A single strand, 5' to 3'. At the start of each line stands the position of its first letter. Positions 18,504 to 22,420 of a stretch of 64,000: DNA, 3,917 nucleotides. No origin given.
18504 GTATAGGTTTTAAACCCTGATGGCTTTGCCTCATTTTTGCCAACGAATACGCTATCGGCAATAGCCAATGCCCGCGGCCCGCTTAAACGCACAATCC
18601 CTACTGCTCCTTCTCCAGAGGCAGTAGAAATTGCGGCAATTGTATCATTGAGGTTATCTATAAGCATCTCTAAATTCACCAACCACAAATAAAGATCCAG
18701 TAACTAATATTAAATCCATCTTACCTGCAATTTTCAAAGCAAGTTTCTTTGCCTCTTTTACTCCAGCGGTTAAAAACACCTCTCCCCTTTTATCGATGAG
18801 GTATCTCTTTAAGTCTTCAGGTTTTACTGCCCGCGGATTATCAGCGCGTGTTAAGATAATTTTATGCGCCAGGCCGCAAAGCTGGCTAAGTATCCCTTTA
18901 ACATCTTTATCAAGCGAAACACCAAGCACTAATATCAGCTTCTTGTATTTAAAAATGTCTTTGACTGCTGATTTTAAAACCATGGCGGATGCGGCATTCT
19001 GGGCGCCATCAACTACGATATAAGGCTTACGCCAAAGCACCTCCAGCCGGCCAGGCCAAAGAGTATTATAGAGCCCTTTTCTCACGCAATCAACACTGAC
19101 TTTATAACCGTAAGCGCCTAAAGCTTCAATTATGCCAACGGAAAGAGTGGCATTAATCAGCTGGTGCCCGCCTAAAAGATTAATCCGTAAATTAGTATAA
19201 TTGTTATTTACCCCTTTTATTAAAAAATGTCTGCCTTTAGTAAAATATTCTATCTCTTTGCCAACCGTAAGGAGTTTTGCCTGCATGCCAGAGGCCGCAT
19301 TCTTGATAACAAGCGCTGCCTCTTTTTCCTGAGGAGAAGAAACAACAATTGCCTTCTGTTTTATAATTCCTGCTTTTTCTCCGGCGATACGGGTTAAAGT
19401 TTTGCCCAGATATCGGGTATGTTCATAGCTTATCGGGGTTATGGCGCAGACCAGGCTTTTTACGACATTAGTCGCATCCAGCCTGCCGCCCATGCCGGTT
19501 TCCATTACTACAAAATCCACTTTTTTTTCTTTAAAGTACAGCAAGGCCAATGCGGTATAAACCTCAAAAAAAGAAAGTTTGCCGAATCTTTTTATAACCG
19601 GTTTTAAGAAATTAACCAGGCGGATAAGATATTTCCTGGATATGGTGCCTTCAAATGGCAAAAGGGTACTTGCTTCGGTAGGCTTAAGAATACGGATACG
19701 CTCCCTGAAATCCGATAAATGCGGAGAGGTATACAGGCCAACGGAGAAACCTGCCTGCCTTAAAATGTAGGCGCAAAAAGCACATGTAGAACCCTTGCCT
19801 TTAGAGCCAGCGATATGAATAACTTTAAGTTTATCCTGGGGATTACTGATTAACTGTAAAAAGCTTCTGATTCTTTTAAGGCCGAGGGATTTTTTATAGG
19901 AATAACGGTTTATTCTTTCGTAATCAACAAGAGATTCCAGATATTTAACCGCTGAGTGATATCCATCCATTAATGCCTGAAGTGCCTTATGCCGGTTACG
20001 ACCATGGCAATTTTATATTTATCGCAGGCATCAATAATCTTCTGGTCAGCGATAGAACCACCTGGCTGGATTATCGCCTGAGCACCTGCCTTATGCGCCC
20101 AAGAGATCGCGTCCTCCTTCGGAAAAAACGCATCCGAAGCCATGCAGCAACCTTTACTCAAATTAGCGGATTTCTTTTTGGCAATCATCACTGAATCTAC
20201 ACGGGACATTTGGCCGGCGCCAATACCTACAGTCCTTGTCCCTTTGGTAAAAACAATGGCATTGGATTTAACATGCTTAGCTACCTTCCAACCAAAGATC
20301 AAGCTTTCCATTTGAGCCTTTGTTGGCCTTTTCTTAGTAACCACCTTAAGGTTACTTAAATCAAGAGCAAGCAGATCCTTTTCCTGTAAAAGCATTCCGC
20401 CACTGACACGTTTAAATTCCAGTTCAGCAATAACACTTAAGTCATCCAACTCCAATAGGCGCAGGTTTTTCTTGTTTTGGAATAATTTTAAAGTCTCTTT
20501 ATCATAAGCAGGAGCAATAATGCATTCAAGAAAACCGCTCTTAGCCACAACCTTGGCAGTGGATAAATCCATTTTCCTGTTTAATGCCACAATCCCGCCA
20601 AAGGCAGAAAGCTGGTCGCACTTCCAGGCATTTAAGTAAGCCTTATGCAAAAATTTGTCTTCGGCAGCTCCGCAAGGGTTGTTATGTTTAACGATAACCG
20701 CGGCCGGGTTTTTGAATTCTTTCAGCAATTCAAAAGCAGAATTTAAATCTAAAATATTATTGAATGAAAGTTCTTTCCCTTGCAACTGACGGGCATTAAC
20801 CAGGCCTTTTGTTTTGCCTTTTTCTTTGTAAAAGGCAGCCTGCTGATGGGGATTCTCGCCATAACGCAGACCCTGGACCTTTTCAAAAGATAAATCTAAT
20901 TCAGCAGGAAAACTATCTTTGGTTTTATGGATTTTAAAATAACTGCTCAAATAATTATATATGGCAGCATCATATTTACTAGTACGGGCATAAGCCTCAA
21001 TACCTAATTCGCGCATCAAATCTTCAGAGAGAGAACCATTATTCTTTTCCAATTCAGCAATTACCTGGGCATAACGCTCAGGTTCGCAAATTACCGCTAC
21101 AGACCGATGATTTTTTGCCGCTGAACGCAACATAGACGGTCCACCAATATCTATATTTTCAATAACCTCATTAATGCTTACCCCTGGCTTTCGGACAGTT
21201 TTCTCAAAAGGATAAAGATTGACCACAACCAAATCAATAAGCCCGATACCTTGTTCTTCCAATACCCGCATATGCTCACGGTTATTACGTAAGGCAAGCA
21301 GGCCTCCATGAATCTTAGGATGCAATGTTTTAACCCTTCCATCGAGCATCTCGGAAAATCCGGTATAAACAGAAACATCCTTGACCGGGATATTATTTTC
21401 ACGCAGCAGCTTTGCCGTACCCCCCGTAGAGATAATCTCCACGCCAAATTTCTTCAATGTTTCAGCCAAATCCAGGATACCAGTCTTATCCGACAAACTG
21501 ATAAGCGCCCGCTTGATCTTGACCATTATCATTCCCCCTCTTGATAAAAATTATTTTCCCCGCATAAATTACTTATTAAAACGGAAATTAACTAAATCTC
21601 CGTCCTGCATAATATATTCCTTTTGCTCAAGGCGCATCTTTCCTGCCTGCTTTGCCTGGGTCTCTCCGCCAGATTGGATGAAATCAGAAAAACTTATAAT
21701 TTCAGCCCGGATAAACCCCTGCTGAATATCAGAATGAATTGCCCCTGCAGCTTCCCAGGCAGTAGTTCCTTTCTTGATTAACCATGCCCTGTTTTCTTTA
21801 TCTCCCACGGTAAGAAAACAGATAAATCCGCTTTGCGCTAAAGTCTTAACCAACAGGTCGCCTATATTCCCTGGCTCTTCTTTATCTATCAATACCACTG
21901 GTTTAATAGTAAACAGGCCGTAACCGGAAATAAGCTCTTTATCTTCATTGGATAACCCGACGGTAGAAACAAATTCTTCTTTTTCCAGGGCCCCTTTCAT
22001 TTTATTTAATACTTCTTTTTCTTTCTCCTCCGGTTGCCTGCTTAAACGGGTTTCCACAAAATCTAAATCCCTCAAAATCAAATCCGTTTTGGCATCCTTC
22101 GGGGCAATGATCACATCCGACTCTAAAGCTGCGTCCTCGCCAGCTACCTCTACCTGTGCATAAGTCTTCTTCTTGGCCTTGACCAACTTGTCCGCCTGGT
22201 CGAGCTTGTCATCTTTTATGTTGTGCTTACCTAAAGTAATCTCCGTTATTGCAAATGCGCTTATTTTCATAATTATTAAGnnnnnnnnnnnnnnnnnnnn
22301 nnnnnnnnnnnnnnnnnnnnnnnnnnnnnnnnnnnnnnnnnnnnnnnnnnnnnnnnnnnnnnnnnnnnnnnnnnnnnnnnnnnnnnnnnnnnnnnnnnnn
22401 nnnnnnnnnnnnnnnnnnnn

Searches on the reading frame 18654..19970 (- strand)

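Call 59: search_protein_families(library=pfam, proteins=[window:18654-19970:-], max_evalue=0.000001)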
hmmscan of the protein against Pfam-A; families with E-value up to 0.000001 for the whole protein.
window:18654-19970:- (438 aa): 2 families
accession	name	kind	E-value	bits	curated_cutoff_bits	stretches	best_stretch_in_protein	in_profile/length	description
PF02875.26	Mur_ligase_C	-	2.8e-16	60.9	28.4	1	307-426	1-126/127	Mur ligase, glutamate ligase domain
PF08245.18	Mur_ligase_M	-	1.8e-11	44.8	24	1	141-280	47-199/200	Mur ligase middle domain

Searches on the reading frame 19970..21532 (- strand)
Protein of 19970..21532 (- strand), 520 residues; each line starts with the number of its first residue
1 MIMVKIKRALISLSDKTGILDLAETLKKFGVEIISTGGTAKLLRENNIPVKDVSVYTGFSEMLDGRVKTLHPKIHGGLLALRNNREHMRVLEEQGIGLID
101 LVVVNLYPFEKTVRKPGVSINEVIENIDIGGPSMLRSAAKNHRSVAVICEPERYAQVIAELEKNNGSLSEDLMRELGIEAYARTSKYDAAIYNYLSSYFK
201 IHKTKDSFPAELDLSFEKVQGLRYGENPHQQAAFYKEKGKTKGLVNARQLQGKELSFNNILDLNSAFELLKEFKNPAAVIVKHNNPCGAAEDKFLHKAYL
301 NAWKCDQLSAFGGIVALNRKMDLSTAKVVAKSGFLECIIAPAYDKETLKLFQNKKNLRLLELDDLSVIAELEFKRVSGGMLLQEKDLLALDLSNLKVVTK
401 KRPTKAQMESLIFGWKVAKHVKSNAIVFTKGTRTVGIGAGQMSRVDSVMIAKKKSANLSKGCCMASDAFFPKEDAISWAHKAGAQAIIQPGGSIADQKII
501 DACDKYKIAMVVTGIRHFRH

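Call 59: search_protein_families(library=pfam, proteins=[window:19970-21532:-], max_evalue=0.000001)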
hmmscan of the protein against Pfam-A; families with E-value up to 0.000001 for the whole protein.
window:19970-21532:- (520 aa): 2 families
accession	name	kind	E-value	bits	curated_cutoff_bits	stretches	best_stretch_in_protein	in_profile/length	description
PF01808.24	AICARFT_IMPCHas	-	9.4e-120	400.2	25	1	138-454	1-311/311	AICARFT/IMPCHase bienzyme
PF02142.27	MGS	-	4.5e-26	91.3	24.1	1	18-132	1-93/94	MGS-like domain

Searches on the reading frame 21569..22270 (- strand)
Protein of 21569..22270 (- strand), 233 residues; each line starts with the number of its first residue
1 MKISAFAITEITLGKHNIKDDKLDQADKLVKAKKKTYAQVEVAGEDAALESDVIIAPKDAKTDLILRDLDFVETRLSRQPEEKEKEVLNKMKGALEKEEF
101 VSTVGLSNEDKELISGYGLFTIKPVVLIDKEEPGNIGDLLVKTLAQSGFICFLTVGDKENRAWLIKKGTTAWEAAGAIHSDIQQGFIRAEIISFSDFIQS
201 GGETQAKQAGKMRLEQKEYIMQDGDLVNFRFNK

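Call 59: search_protein_families(library=pfam, proteins=[window:21569-22270:-], max_evalue=0.000001)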
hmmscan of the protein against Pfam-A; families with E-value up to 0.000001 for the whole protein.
window:21569-22270:- (233 aa): 1 family
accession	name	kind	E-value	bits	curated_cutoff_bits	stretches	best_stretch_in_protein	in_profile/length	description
PF06071.19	YchF-GTPase_C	-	1.2e-34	118.7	27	1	150-232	2-84/84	Protein of unknown function (DUF933)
